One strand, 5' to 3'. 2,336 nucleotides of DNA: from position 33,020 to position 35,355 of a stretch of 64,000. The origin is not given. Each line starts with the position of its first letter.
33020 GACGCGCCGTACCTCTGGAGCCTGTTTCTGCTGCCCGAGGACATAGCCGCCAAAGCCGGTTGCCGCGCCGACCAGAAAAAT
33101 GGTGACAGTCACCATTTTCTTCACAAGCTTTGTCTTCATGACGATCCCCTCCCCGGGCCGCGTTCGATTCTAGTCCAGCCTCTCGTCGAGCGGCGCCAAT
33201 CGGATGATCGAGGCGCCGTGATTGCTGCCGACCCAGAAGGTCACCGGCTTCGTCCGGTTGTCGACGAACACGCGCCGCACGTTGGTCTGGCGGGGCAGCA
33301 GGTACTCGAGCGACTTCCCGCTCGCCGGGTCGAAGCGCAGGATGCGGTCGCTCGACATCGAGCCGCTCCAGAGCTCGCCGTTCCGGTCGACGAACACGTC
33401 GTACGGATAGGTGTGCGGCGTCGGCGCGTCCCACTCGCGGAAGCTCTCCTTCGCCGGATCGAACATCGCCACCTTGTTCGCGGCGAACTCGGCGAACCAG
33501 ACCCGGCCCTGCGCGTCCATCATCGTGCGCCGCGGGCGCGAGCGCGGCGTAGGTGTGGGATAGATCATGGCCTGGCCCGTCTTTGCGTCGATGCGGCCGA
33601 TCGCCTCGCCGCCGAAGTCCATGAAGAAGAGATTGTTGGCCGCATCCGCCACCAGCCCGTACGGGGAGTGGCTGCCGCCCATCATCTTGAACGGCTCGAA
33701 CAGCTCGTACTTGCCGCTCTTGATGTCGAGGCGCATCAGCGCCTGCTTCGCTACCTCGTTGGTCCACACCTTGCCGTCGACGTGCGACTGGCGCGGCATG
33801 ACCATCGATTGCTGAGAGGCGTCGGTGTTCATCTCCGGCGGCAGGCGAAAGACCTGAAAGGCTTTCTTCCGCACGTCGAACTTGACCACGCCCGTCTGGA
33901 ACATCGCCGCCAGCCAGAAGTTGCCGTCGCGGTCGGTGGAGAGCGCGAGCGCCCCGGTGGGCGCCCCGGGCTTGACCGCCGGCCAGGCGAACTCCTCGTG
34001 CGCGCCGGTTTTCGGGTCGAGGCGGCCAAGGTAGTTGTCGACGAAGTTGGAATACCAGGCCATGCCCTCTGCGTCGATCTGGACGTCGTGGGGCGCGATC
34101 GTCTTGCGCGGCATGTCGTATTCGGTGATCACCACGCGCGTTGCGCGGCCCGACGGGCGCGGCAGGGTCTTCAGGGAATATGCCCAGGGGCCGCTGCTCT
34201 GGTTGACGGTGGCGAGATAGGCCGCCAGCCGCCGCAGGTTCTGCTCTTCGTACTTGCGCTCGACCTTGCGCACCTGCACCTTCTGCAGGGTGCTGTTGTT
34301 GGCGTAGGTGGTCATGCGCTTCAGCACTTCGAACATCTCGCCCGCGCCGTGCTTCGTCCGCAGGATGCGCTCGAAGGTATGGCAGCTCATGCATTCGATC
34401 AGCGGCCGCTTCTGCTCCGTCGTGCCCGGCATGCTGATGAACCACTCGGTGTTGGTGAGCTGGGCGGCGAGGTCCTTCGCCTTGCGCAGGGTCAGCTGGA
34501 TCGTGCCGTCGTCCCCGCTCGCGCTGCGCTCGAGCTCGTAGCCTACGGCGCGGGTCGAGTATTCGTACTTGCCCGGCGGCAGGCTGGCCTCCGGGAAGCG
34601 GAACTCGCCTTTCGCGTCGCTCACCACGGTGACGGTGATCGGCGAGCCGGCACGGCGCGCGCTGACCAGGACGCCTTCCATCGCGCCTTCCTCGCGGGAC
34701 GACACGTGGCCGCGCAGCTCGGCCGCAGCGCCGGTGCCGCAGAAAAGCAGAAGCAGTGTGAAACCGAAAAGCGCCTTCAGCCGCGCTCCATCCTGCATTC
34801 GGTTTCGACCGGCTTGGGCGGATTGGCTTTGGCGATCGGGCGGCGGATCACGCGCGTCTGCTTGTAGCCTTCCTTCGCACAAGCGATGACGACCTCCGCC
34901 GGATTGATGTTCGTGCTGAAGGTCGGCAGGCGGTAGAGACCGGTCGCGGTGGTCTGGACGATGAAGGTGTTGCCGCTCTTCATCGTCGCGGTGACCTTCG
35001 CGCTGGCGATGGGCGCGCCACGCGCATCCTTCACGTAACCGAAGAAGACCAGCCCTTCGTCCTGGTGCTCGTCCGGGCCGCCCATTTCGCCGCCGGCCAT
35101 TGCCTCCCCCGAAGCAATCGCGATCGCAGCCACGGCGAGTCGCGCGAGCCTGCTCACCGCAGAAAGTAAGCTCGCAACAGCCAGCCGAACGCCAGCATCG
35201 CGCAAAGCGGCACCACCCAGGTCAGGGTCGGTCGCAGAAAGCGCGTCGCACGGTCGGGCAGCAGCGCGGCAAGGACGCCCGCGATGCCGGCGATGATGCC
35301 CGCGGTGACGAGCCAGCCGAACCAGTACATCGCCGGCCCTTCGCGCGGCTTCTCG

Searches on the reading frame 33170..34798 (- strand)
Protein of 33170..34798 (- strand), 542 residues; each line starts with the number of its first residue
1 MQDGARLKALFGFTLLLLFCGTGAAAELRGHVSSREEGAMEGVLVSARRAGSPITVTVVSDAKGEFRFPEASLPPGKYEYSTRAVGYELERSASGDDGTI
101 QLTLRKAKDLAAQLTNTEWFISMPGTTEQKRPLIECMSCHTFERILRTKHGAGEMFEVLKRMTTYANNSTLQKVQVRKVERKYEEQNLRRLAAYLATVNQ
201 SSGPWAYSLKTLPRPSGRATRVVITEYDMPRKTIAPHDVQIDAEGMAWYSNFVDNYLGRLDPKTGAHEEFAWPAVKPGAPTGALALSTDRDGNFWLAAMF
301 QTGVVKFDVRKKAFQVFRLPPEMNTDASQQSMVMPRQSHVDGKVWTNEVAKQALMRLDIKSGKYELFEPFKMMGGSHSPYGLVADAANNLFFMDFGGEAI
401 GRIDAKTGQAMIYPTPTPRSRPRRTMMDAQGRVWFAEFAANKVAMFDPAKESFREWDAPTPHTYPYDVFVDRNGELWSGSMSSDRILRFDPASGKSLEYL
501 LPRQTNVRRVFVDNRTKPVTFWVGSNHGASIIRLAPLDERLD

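Call 4: search_protein_families(library=pfam, proteins=[window:33170-34798:-], max_evalue=0.01)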
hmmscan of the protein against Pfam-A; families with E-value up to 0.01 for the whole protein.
window:33170-34798:- (542 aa): 6 families
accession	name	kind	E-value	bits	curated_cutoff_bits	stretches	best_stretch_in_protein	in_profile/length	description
PF24684.1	Vgb_lyase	-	3.5e-37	128.2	50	2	223-477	44-279/290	Virginiamycin B lyase family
PF08450.18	SGL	-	3e-14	53.7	26.3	1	426-462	190-226/246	SMP-30/Gluconolactonase/LRE-like region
PF13620.12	CarboxypepD_reg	-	1.2e-12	48.4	32.3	1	28-105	2-72/82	Carboxypeptidase regulatory-like domain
PF21959.2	DUF6923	-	3.7e-06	27.3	27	0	336-389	136-186/234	Repeat of unknown function (DUF6923)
PF07494.17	Reg_prop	-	6.2e-06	26.2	20.4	0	462-480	4-22/24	Two component regulator propeller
PF17210.9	SdrD_B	-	0.0078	16.8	29.7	0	36-103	20-86/112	SdrD B-like domain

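Call 5: search_protein_families(library=ncbifam, proteins=[window:33170-34798:-], max_evalue=0.01)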
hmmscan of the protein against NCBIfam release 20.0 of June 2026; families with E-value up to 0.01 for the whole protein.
window:33170-34798:- (542 aa): 3 families
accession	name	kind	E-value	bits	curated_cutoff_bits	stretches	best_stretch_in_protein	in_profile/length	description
NF000096.1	stregra_B_VgbB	exception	1.5e-23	83.4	600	3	371-534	9-167/295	streptogramin B lyase Vgb(B)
NF000022.1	stregra_B_VgbA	exception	7.3e-20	71.3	600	1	408-533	45-166/299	streptogramin B lyase Vgb(A)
NF052228.1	T9SS_PorZ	equivalog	0.0056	15.1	260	0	381-488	435-557/757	type IX secretion system anionic LPS delivery protein PorZ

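Call 7: search_solved_structures(query=window:33170-34798:-, max_evalue=1, show_alignments=2)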
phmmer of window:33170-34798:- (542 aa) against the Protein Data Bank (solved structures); distinct sequences matched with E-value up to 1: 35.
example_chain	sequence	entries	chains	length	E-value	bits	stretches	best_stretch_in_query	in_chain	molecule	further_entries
2qc5_A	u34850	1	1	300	5.3e-36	127.5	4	368-504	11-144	Streptogramin B lactonase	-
2z2n_A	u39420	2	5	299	2.7e-23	85.5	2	376-504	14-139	virginiamycin B lyase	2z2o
2z2p_A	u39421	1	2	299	5.5e-20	74.6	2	376-507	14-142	Virginiamycin B lyase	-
7zph_A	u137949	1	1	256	1e-12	50.6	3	374-445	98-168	Pizza6-TNK-RSH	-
6i37_A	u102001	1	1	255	2.3e-11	46.2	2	372-534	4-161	nv1Pizza6-AYW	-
7zcj_A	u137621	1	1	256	3.5e-11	45.6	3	374-445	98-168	Pizza6-TNH-TSH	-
6i3b_A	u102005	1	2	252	7.5e-11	44.5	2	375-502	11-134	cPizza6-AYW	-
6i38_A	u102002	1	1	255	7.5e-11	44.5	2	378-533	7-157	nv2Pizza6-AYW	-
6f0q_A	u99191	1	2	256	7.7e-11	44.5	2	375-534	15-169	Pizza6-AYW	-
7zqg_A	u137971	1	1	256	8.3e-11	44.4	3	374-445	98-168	Pizza6-KSH-TSH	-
6rej_A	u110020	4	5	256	1e-10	44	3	374-498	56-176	Pizza6-SH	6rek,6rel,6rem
7zq2_A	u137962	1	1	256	1.9e-10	43.2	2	375-528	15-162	Pizza6-RSH-TSH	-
7zpw_A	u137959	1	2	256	2.4e-10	42.8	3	374-445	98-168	Pizza6-TSK-TSH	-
6i39_A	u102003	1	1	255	2.5e-10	42.8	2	342-501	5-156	v31Pizza6-AYW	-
7zpz_A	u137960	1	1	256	2.6e-10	42.7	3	374-445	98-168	Pizza6-TSR-TSH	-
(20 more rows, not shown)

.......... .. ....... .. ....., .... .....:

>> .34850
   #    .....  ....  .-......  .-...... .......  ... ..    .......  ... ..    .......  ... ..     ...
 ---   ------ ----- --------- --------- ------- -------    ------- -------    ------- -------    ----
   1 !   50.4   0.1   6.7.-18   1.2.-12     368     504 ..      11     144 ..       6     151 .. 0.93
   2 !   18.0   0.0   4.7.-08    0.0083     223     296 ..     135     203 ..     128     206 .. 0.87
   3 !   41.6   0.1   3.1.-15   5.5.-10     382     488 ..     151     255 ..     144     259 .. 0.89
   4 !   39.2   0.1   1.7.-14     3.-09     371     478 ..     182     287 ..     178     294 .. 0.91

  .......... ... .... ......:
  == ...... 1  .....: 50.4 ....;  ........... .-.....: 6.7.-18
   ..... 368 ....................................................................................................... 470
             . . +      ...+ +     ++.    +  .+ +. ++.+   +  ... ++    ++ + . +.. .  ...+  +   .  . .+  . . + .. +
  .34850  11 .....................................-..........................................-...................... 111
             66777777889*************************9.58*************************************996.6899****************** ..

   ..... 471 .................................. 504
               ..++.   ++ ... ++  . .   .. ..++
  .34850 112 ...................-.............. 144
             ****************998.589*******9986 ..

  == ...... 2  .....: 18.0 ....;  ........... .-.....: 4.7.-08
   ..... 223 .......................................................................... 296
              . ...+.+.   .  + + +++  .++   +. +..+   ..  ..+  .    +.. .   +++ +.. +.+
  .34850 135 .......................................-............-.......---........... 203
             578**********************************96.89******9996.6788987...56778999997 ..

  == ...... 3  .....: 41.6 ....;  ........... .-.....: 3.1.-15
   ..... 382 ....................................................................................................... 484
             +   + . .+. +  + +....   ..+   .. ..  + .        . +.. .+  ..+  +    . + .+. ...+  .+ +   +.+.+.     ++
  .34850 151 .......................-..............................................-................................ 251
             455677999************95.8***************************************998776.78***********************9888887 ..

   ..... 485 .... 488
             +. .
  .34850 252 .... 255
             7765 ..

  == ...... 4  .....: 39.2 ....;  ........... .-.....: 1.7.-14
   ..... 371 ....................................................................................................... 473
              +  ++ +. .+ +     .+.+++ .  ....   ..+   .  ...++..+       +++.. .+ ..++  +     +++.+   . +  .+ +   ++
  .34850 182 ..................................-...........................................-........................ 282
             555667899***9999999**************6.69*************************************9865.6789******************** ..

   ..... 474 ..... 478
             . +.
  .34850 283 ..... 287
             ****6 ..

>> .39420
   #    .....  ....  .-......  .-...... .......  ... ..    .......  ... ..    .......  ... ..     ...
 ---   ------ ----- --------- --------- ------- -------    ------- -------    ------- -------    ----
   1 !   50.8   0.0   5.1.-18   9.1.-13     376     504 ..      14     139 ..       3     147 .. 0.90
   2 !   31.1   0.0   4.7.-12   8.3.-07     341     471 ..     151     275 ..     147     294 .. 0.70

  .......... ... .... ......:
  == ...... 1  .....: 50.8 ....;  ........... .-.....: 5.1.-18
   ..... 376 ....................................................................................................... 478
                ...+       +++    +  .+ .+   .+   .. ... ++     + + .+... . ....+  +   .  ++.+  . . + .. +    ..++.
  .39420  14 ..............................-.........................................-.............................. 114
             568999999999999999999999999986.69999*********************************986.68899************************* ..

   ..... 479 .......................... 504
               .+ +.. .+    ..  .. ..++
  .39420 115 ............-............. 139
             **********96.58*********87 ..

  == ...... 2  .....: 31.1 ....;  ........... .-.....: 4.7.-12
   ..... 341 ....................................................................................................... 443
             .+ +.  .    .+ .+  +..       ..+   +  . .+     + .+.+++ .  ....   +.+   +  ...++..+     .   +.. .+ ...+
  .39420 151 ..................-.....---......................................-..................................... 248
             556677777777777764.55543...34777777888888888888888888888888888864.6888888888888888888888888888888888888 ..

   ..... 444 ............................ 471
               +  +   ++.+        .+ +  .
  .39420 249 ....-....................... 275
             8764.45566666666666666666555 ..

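Call 28: find_homologous_proteins(query=window:33170-34798:-, max_evalue=0.00001)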
Query window:33170-34798:- (542 aa): 7568 proteins with E <= 0.00001 among 8000 candidates; the best 120 are listed.
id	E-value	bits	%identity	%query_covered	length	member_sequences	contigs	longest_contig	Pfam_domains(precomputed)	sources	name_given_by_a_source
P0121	0.0e+0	1246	100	100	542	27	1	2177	PF07494.18,PF21959.3,PF24684.2,PF13620.13,PF08450.19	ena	-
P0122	0.0e+0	1125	90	100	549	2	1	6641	PF07494.18,PF21959.3,PF24684.2,PF13620.13,PF08450.19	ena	-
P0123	0.0e+0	1120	88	100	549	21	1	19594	PF21959.3,PF24684.2,PF13620.13,PF08450.19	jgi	jgi:streptogramin lyase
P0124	0.0e+0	1119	90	99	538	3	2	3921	PF07494.18,PF21959.3,PF24684.2,PF13620.13,PF08450.19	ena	-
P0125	0.0e+0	1115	89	100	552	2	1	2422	PF21959.3,PF24684.2,PF13620.13,PF08450.19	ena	-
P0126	0.0e+0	1115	89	100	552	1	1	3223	PF21959.3,PF24684.2,PF13620.13,PF08450.19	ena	-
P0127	0.0e+0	1115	89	100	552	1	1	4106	PF21959.3,PF24684.2,PF13620.13,PF08450.19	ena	-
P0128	0.0e+0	1115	88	100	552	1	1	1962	PF07494.18,PF21959.3,PF24684.2,PF13620.13,PF08450.19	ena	-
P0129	0.0e+0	1114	89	100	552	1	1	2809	PF21959.3,PF24684.2,PF13620.13,PF08450.19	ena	-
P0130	0.0e+0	1114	88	100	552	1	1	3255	PF21959.3,PF24684.2,PF13620.13,PF08450.19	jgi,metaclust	metaclust:\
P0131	0.0e+0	1109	88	100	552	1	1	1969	PF21959.3,PF24684.2,PF13620.13,PF08450.19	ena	-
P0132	0.0e+0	1091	87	99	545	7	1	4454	PF07494.18,PF21959.3,PF24684.2,PF13620.13,PF08450.19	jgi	-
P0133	3.8e-288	974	84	92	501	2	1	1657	PF07494.18,PF21959.3,PF24684.2,PF13620.13,PF08450.19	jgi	-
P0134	2.2e-287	972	87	89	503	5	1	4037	PF24684.2,PF13620.13,PF08450.19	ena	-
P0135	2.4e-281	952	77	99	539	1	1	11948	PF13715.13,PF21959.3,PF24684.2,PF13620.13,PF22904.4,PF08450.19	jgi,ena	-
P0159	9.1e-252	854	69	95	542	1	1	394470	PF07494.18,PF24684.2,PF13620.13,PF08450.19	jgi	jgi:streptogramin lyase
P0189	2.1e-247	840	72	92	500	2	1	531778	PF07494.18,PF24684.2,PF08450.19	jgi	jgi:virginiamycin B lyase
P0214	4.7e-243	826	71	92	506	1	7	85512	PF07494.18,PF21959.3,PF24684.2,PF08450.19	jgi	jgi:streptogramin lyase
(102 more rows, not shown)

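Call 29: find_encoding_contigs(protein=P0189, flank=8000, max_places=1)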
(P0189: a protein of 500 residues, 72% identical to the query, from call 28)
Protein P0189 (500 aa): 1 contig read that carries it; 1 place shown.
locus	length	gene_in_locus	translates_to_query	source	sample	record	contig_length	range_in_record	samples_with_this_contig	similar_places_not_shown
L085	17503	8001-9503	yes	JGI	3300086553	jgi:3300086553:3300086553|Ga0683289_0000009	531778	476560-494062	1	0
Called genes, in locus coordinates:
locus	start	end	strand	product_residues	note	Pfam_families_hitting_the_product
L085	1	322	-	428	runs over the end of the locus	PF00563:EAL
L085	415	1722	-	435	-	PF00563:EAL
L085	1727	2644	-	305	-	PF18421:Peptidase_M23_N, PF01551:Peptidase_M23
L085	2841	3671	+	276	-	PF00027:cNMP_binding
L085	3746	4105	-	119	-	-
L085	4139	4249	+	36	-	-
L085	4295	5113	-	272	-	PF12974:Phosphonate-bd, PF09084:NMT1 (weak)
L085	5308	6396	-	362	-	PF02746:MR_MLE_N, PF13378:MR_MLE_C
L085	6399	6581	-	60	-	-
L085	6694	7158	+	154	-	-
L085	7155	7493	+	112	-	-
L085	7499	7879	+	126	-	PF13620:CarboxypepD_reg (weak)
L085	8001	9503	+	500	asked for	PF08450:SGL (faint), PF24684:Vgb_lyase, PF07494:Reg_prop (faint), PF24684:Vgb_lyase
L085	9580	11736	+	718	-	PF13620:CarboxypepD_reg (weak)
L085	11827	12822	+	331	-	PF08240:ADH_N, PF00107:ADH_zinc_N, PF13602:ADH_zinc_N_2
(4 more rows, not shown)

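Call 30: find_encoding_contigs(protein=P0159, flank=8000, max_places=1)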
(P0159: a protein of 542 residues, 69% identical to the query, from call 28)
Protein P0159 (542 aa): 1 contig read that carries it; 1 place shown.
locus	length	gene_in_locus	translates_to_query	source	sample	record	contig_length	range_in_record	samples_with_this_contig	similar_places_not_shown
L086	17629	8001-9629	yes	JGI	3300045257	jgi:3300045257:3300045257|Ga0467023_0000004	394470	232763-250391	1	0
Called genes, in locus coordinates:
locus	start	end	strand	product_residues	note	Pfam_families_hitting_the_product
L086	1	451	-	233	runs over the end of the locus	PF00072:Response_reg, PF00486:Trans_reg_C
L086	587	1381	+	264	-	PF01243:PNPOx_N, PF13883:CREG_beta-barrel, PF10615:DUF2470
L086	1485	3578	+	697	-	PF13620:CarboxypepD_reg (faint)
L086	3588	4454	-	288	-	PF01734:Patatin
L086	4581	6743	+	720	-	PF13620:CarboxypepD_reg (weak)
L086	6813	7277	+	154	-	-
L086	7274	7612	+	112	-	-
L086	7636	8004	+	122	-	-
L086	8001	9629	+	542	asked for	PF13620:CarboxypepD_reg, PF07494:Reg_prop (faint), PF08450:SGL (faint), PF24684:Vgb_lyase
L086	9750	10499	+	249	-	PF06271:RDD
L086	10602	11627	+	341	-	-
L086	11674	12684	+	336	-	-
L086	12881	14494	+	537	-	PF01293:PEPCK_ATP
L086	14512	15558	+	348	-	PF04909:Amidohydro_2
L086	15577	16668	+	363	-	PF01266:DAO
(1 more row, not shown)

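Call 31: find_encoding_contigs(protein=P0214, flank=8000, max_places=2)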
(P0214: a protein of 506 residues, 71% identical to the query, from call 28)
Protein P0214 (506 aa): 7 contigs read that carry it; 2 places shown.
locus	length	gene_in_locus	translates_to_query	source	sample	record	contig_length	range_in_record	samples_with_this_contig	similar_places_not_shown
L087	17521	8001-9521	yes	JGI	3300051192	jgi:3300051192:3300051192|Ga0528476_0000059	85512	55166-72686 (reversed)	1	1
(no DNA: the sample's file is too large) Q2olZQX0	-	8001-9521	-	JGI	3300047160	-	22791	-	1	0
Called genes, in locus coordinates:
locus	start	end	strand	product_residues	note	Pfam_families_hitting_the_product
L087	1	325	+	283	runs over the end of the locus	PF00027:cNMP_binding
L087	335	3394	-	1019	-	-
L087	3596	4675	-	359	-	PF02746:MR_MLE_N, PF13378:MR_MLE_C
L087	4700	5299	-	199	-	PF02627:CMD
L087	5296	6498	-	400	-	PF01734:Patatin, PF12536:DUF3734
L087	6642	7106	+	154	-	-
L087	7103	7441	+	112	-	-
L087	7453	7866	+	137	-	PF13620:CarboxypepD_reg (weak)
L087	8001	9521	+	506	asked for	PF21959:DUF6923 (faint), PF08450:SGL (faint), PF24684:Vgb_lyase, PF07494:Reg_prop (faint)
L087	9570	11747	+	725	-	PF13620:CarboxypepD_reg (weak)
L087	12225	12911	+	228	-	-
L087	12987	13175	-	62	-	-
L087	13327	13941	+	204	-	PF00188:CAP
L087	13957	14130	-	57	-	-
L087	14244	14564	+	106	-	PF25213:HVO_A0261_N (weak), PF12840:HTH_20, PF13545:HTH_Crp_2 (weak), PF01022:HTH_5, PF08279:HTH_11 (weak), PF12802:MarR_2, PF13412:HTH_24, PF01047:MarR (weak), +2 more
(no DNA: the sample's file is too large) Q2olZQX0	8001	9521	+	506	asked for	PF21959:DUF6923 (faint), PF08450:SGL (faint), PF24684:Vgb_lyase, PF07494:Reg_prop (faint)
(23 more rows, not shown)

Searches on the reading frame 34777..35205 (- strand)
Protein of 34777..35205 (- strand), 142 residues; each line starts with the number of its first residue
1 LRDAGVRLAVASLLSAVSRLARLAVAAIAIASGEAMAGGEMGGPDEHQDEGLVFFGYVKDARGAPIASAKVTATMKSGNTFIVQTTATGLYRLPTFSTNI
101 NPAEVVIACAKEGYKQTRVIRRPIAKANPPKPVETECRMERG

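Call 4: search_protein_families(library=pfam, proteins=[window:34777-35205:-], max_evalue=0.01)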
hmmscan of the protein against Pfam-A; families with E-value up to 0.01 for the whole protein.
window:34777-35205:- (142 aa): 2 families
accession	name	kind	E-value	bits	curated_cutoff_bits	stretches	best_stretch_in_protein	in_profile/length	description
PF13620.12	CarboxypepD_reg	-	6.9e-07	30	32.3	1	56-119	4-64/82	Carboxypeptidase regulatory-like domain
PF02369.22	Big_1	-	0.0025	18.3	34.9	1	58-105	25-76/93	Bacterial Ig-like domain (group 1)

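Call 5: search_protein_families(library=ncbifam, proteins=[window:34777-35205:-], max_evalue=0.01)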
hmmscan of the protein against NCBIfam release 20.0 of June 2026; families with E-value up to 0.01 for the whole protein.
window:34777-35205:- (142 aa): 0 families
